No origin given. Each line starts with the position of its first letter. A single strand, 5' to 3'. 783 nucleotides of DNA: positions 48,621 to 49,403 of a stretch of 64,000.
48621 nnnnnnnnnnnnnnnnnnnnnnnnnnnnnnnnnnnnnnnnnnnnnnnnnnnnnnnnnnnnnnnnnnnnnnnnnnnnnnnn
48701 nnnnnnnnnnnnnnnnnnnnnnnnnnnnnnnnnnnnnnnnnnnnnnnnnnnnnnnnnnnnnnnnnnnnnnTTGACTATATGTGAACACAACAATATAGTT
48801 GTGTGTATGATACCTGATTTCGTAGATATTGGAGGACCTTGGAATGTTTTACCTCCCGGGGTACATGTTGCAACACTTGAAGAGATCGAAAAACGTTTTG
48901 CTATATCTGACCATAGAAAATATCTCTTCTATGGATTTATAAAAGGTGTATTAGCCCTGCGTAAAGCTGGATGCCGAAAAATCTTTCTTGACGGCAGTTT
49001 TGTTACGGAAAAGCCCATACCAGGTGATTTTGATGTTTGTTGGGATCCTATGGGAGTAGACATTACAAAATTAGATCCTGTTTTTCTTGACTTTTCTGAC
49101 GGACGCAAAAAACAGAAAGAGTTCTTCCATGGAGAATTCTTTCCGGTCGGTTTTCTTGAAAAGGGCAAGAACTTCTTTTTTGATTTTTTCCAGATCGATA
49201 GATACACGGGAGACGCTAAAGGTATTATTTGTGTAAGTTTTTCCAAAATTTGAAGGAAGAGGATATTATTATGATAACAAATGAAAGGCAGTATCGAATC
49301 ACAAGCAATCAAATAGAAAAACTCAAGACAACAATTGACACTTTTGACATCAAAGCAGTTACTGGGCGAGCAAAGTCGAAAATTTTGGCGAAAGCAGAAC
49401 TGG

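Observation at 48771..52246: Candidate undescribed immunity-type module: minimal NTase + XRE-ImmA/IrrE fusion + Beta-protein-family gene, with a convergent sce7726-like PD-(D/E)xK nuclease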

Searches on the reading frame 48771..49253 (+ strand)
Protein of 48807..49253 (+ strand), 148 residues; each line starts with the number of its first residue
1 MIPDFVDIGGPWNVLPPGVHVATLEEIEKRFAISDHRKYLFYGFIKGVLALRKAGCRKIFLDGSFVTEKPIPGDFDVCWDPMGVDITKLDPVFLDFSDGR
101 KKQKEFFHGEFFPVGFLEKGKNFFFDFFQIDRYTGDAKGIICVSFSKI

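Call 3: search_protein_families(library=pfam, proteins=[window:48807-49253:+], max_evalue=0.01)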
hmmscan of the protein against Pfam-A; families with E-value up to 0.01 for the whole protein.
window:48807-49253:+ (148 aa): 1 family
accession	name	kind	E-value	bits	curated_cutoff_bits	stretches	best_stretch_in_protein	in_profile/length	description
PF22014.2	DUF6932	-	3.5e-30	105.7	27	1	13-143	7-141/142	Family of unknown function (DUF6932)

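Call 4: search_protein_families(library=ncbifam, proteins=[window:48807-49253:+], max_evalue=0.01)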
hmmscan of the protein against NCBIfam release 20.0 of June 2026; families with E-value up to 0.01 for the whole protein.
window:48807-49253:+ (148 aa): 0 families

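Call 5: search_protein_families(library=padloc, proteins=[window:48807-49253:+], max_evalue=0.01)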
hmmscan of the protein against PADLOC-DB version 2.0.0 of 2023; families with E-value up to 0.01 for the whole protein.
window:48807-49253:+ (148 aa): 1 family
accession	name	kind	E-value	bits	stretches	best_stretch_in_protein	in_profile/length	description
PDLC04744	PDC-M63A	-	2.4e-09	35.3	1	14-145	9-149/152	-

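Call 7: search_protein_families(library=padloc, proteins=[window:48807-49253:+, window:48771-49253:+], max_evalue=10)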
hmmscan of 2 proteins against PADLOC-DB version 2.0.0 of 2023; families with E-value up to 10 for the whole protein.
window:48807-49253:+ (148 aa): 1 family
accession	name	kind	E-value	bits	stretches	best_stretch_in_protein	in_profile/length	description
PDLC04744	PDC-M63A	-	2.4e-09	35.3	1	14-145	9-149/152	-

window:48771-49253:+ (160 aa): 1 family
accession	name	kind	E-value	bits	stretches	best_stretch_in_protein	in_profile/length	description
PDLC04744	PDC-M63A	-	3.2e-09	34.9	1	26-157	9-149/152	-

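Call 37: search_solved_structures(query=window:48807-49253:+, max_evalue=10, show_alignments=2)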
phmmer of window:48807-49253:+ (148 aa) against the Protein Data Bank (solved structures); distinct sequences matched with E-value up to 10: 0.

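Call 40: find_homologous_proteins(query=window:48807-49253:+, max_evalue=0.001)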
Query window:48807-49253:+ (148 aa): 747 proteins with E <= 0.001 among 755 candidates; the best 120 are listed.
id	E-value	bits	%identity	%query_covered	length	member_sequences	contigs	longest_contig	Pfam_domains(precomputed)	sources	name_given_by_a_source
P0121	1.1e-86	307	89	100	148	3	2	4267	PF22014.3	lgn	-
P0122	3.3e-83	296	87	100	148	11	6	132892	PF22014.3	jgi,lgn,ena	jgi:hypothetical protein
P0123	6.2e-81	288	86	98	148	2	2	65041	PF22014.3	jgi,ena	-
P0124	9.7e-81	287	86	100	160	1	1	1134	PF22014.3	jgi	-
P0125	3.9e-79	282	82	100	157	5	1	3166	PF22014.3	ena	-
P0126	1.0e-78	281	82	99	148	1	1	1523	PF22014.3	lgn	-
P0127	5.6e-77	275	82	99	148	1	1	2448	PF22014.3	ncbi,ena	-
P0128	6.4e-77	275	80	99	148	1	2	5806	PF22014.3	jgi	-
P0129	1.1e-76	274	80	99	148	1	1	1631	PF22014.3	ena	-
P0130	1.3e-76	274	80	99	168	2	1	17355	PF22014.3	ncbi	ncbi:MAG: DUF6932 family protein [Planctomycetota bacterium]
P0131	5.2e-76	272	80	99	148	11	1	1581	PF22014.3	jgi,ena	-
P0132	9.2e-76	271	78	99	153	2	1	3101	PF22014.3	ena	-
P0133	1.3e-75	271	81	99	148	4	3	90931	PF22014.3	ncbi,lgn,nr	ncbi:MAG TPA: hypothetical protein VMW16_09880 [Sedimentisphaerales bacterium]|nr:hypothetical prote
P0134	2.1e-75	270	82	99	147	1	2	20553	PF22014.3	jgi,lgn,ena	-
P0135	4.4e-75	269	81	99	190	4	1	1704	PF22014.3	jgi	-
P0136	4.6e-75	269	80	99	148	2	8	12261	PF22014.3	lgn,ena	-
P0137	7.0e-75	268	78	99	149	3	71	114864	PF22014.3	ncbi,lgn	-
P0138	8.9e-75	268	78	99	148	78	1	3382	PF22014.3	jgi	-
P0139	1.3e-74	268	81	98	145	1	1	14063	PF22014.3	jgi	jgi:hypothetical protein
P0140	1.7e-74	267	78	99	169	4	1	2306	PF22014.3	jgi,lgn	jgi:hypothetical protein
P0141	3.4e-74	266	78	99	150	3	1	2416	PF22014.3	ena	-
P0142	3.6e-74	266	78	99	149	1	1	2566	PF22014.3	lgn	-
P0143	5.6e-74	266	79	99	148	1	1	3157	PF22014.3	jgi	jgi:hypothetical protein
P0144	6.1e-74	265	78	99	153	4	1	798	PF22014.3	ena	-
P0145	7.4e-74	265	78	99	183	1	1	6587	PF22014.3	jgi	jgi:hypothetical protein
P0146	9.1e-74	265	78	99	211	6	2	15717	PF22014.3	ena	-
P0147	2.4e-73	263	77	99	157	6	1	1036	PF22014.3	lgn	-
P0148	2.5e-73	263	77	99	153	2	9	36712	PF22014.3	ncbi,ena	-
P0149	3.0e-73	263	77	99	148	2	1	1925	PF22014.3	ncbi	-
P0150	3.1e-73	263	78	99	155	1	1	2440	PF22014.3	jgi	jgi:hypothetical protein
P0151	4.8e-73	262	78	99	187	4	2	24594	PF22014.3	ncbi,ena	-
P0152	9.6e-73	261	77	99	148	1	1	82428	PF22014.3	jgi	jgi:hypothetical protein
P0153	1.1e-72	261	75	99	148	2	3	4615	PF22014.3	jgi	jgi:hypothetical protein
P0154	1.8e-72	261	78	99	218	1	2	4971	PF22014.3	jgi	-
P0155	4.1e-72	259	80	100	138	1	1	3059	PF22014.3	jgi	jgi:hypothetical protein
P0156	6.7e-72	259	75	99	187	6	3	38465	PF22014.3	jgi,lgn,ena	-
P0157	7.8e-72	259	75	98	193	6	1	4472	PF22014.3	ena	-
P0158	1.2e-71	258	76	99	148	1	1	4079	PF22014.3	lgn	-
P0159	1.2e-71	258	77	99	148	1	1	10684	PF22014.3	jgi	-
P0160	1.2e-71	258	76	99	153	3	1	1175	PF22014.3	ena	-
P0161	1.3e-71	258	76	99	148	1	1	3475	PF22014.3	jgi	jgi:hypothetical protein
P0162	1.5e-71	258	77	99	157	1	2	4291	PF22014.3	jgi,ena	-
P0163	1.6e-71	257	73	100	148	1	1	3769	PF22014.3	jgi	jgi:hypothetical protein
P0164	1.8e-71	257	76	99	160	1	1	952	PF22014.3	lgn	-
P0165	2.3e-71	257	76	99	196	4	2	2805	PF22014.3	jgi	-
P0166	3.0e-71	257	76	97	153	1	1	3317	PF22014.3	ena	-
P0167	7.9e-71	255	76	99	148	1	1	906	PF22014.3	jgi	jgi:hypothetical protein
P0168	9.3e-71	255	73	99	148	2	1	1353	PF22014.3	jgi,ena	-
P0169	1.3e-70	255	72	99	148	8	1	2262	PF22014.3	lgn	-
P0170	1.3e-70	255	73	99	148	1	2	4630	PF22014.3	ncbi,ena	-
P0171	1.9e-70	254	73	99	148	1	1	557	PF22014.3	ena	-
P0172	1.9e-70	254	73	99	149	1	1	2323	PF22014.3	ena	-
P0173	2.0e-70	254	75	99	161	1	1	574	PF22014.3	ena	-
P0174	2.2e-70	254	73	99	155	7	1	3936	PF22014.3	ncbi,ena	-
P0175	2.3e-70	254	78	99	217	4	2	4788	PF22014.3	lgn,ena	-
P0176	2.3e-70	254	73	99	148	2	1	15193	PF22014.3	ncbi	ncbi:DUF6932 family protein [Planctomycetota bacterium]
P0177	2.4e-70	254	75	99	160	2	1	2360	PF22014.3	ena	-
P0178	2.8e-70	253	73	99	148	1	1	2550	PF22014.3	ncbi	-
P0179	3.0e-70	253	73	99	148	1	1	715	PF22014.3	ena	-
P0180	3.5e-70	253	72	99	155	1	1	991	PF22014.3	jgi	-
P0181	4.6e-70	253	77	99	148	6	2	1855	PF22014.3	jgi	-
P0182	4.7e-70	253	74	99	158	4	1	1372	PF22014.3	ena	-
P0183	5.3e-70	253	77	98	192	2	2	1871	PF22014.3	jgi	-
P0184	1.4e-69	251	76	99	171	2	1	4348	PF22014.3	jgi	-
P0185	1.5e-69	251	72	99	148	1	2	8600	PF22014.3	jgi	-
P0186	3.6e-69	250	73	99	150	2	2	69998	PF22014.3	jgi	-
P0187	3.9e-69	250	74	97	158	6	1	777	PF22014.3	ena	-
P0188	6.0e-69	249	73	99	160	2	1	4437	PF22014.3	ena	-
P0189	6.4e-69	249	73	99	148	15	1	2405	PF22014.3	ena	-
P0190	6.9e-69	249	75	99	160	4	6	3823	PF22014.3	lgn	-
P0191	8.9e-69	249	71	99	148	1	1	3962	PF22014.3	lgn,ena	-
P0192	1.1e-68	248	73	99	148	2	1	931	PF22014.3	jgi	jgi:hypothetical protein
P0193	1.1e-68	248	73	99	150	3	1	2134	PF22014.3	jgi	-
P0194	1.2e-68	248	73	99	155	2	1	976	PF22014.3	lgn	-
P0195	1.3e-68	248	72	99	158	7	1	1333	PF22014.3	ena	-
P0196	1.4e-68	248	74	99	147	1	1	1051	PF22014.3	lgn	-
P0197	1.5e-68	248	73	99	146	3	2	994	PF22014.3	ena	-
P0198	1.7e-68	248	71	99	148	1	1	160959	PF22014.3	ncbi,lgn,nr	ncbi:MAG: hypothetical protein JW837_01990 [Sedimentisphaerales bacterium]|nr:hypothetical protein [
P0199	2.1e-68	247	73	98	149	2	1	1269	PF22014.3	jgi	jgi:hypothetical protein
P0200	3.1e-68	247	72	99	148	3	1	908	PF22014.3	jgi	-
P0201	3.6e-68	247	75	99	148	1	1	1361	PF22014.3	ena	-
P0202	3.9e-68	246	72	99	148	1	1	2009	PF22014.3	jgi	-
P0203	4.7e-68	246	76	98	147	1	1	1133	PF22014.3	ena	-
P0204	5.5e-68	246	71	99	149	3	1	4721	PF22014.3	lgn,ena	-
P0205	5.6e-68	246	74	99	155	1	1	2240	PF22014.3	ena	-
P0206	5.8e-68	246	75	96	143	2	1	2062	PF22014.3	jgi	-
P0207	6.7e-68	246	72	99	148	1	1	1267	PF22014.3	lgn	-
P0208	7.4e-68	246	75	98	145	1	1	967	PF22014.3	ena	-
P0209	7.5e-68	246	74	99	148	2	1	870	PF22014.3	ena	-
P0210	8.3e-68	245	72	99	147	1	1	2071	PF22014.3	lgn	-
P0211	8.7e-68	245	74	98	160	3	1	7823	PF22014.3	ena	-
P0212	8.9e-68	245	71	99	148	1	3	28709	PF22014.3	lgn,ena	-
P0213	9.0e-68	245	73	99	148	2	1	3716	PF22014.3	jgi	jgi:hypothetical protein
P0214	1.1e-67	245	72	99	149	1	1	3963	PF22014.3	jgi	jgi:hypothetical protein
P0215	1.3e-67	245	73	99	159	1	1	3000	PF22014.3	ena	-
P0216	1.6e-67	245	73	99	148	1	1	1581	PF22014.3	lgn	-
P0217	2.0e-67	244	74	100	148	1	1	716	PF22014.3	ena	-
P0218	2.8e-67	244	72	99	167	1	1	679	PF22014.3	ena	-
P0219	2.8e-67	244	71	99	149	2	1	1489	PF22014.3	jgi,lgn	-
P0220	4.1e-67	243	72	99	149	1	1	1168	PF22014.3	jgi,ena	-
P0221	5.0e-67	243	73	99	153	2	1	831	PF22014.3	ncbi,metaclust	ncbi:unnamed protein product, partial [marine sediment metagenome]|metaclust:status=active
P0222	8.5e-67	242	73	99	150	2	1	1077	PF22014.3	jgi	-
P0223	1.1e-66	242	71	98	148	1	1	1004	PF22014.3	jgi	-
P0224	1.3e-66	242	70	99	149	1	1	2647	PF22014.3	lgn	-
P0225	1.8e-66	241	73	98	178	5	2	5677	PF22014.3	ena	-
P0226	1.9e-66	241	73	99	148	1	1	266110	PF22014.3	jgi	jgi:hypothetical protein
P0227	3.2e-66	240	73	98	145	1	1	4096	PF22014.3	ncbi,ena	-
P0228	3.3e-66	240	70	99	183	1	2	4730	PF22014.3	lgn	-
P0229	3.5e-66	240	71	99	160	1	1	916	PF22014.3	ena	-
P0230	3.5e-66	240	74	99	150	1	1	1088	PF22014.3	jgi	jgi:hypothetical protein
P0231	3.7e-66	240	70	99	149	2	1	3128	PF22014.3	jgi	-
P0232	4.0e-66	240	73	99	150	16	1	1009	PF22014.3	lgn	-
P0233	4.6e-66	240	74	93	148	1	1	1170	PF22014.3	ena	-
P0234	5.3e-66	240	73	99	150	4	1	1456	PF22014.3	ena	-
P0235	5.4e-66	240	72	99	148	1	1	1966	PF22014.3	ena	-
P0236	6.1e-66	239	68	100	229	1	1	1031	PF22014.3,PF01381.29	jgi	jgi:DNA-binding XRE family transcriptional regulator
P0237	6.3e-66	239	72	99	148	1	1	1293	PF22014.3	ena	-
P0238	7.4e-66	239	71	99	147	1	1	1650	PF22014.3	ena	-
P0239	7.6e-66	239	69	99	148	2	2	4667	PF22014.3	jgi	jgi:hypothetical protein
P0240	7.6e-66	239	70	98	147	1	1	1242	PF22014.3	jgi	-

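Call 48: predict_structure(alignment_id=A1)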
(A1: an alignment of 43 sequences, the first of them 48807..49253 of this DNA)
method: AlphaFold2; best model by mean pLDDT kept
length: 148 residues; sequences in the alignment: 43
mean_pLDDT: 89.4   pTM: 0.84
mean pLDDT of the five models: 89.4, 83.1, 60.3, 58.6, 47.4
residues with pLDDT >= 90: 92; 70-90: 49; 50-70: 7; < 50: 0
segments of 3 or more residues with pLDDT < 50: none
pLDDT, mean of each block of 10 residues (from residue 1): 90 92 93 92 96 96 77 90 93 80 90 86 87 90 87
secondary structure, 60 per line:
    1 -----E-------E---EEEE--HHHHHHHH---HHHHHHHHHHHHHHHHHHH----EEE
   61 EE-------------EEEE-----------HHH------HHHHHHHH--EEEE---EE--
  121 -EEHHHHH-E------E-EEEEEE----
elements in order: E18-21 H24-31 H35-53 E58-62 E76-79 H100-107 E110-113 H124-128 E139-144

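Call 51: fold_search(model_id=the predicted structure, library=pdb)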
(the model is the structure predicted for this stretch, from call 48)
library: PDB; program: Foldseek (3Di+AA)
matches with E <= 10: 73; with E <= 0.001: 0
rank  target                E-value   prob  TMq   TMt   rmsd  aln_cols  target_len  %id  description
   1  7ae9_E                2.5e-01  0.23  0.27  0.27   6.1        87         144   13  Crystal structure of mono-AMPylated HEPN(R46E) toxin in complex with MNT antitoxin (released 2020-12-30)
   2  6m6u_A                4.2e-01  0.41  0.33  0.39   4.1        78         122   13  Crystal structure the toxin-antitoxin MntA-HpeT mutant-D39ED41E (released 2020-09-30)
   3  7bxo_E                7.1e-01  0.25  0.32  0.37   4.1        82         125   16  Crystal structure of the toxin-antitoxin with AMP-PNP (released 2020-09-30)
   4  7ae9_G                7.1e-01  0.16  0.30  0.30   5.7        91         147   14  Crystal structure of mono-AMPylated HEPN(R46E) toxin in complex with MNT antitoxin (released 2020-12-30)
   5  7bxo_A                8.1e-01  0.23  0.33  0.38   4.0        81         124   15  Crystal structure of the toxin-antitoxin with AMP-PNP (released 2020-09-30)
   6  7ae9_H                8.1e-01  0.14  0.27  0.29   5.7        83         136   14  Crystal structure of mono-AMPylated HEPN(R46E) toxin in complex with MNT antitoxin (released 2020-12-30)
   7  1no5_B                8.6e-01  0.12  0.29  0.37   6.2       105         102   15  Structure of HI0073 from Haemophilus influenzae, the nucleotide binding domain of the HI0073/HI0074 two protein nucleo (released 2004-03-16)
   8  6m6u_F                1.0e+00  0.21  0.32  0.36   4.3        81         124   12  Crystal structure the toxin-antitoxin MntA-HpeT mutant-D39ED41E (released 2020-09-30)
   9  2rff                  1.0e+00  0.10  0.26  0.31   7.0        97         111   10  Crystal structure of a putative nucleotidyltransferase (NP_343093.1) from Sulfolobus solfataricus at 1.40 A resolution (released 2007-10-16)
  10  6e0n                  1.3e+00  0.06  0.23  0.14  11.2       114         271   18  Structure of Elizabethkingia meningoseptica CdnE cyclic dinucleotide synthase with GTP and Apcpp (released 2019-02-20)
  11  5w3t_C                1.4e+00  0.02  0.19  0.11  10.7       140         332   12  Crystal structure of PopP2 in complex with IP6 (released 2017-08-09)
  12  1kny_A                1.5e+00  0.08  0.21  0.13  10.1        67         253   22  KANAMYCIN NUCLEOTIDYLTRANSFERASE (released 1996-08-17)
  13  4mf8_A                1.6e+00  0.02  0.20  0.11  16.2       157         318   13  Structure of human DNA polymerase beta complexed with nicked DNA containing a mismatched template O6MG and incoming CT (released 2014-08-27)
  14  5w3t_B                2.1e+00  0.01  0.17  0.10  13.5       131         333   14  Crystal structure of PopP2 in complex with IP6 (released 2017-08-09)
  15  5lpa_A                2.8e+00  0.08  0.24  0.14   3.2        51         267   25  AadA E87Q in complex with ATP, calcium and dihydrostreptomycin (released 2018-01-17)
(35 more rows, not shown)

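Call 84: search_protein_families(library=phrogs, proteins=[window:48807-49253:+], max_evalue=0.001)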
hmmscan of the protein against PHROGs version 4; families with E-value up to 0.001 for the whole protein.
window:48807-49253:+ (148 aa): 1 family
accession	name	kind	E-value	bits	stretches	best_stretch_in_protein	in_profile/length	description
phrog_9194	-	unknown function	2e-06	28.9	1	26-78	25-79/156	-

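Call 105: fold_search(model_id=the predicted structure, library=viral)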
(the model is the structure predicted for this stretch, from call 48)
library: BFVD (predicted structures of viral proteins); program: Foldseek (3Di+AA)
matches with E <= 10: 54; with E <= 0.001: 0
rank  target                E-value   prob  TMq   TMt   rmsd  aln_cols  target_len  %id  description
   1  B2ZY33                2.3e-01  0.18  0.32  0.30   9.9       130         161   16  Uncharacterized protein [Ralstonia phage phiRSL1]
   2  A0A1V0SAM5            5.5e-01  0.16  0.29  0.28   5.1        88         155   11  Polymerase beta nucleotidyltransferase domain-containing protein [Catovirus CTV1]
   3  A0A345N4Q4            7.5e-01  0.08  0.32  0.27  10.2       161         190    8  (no name in the UniProt tables at hand)
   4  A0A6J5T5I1            8.1e-01  0.07  0.27  0.18   9.3       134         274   17  Nucleotidyltransferase [uncultured Caudovirales phage]
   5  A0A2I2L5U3            9.8e-01  0.04  0.21  0.17  10.7       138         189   12  Uncharacterized protein [Orpheovirus IHUMI-LCC2]
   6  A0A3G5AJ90            1.3e+00  0.02  0.16  0.06  13.8        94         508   14  DUF7275 domain-containing protein [Sylvanvirus sp.]
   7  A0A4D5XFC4            1.3e+00  0.02  0.18  0.07  13.7       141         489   15  Ankyrin repeat protein [Pithovirus LCPAC102]
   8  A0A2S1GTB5            1.5e+00  0.06  0.28  0.25  10.4       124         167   14  Uncharacterized protein [Dickeya phage Ninurta]
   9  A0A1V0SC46            1.6e+00  0.03  0.24  0.12  16.8       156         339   14  DNA-directed DNA polymerase [Catovirus CTV1]
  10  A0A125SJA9            1.8e+00  0.03  0.17  0.07  10.0        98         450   17  (no name in the UniProt tables at hand)
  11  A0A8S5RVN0            2.6e+00  0.04  0.25  0.11   7.9        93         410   10  Uncharacterized protein [Siphoviridae sp. ctHip2]
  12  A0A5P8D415            2.8e+00  0.03  0.25  0.19  10.9       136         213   10  Uncharacterized protein [Ralstonia phage P-PSG-11]
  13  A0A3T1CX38            2.8e+00  0.01  0.17  0.05  18.0       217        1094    7  Uncharacterized protein [Acanthamoeba castellanii medusavirus J1]
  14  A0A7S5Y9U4            3.0e+00  0.05  0.15  0.18   6.2        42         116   24  (no name in the UniProt tables at hand)
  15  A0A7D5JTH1            3.1e+00  0.04  0.21  0.30   8.0        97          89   12  (no name in the UniProt tables at hand)
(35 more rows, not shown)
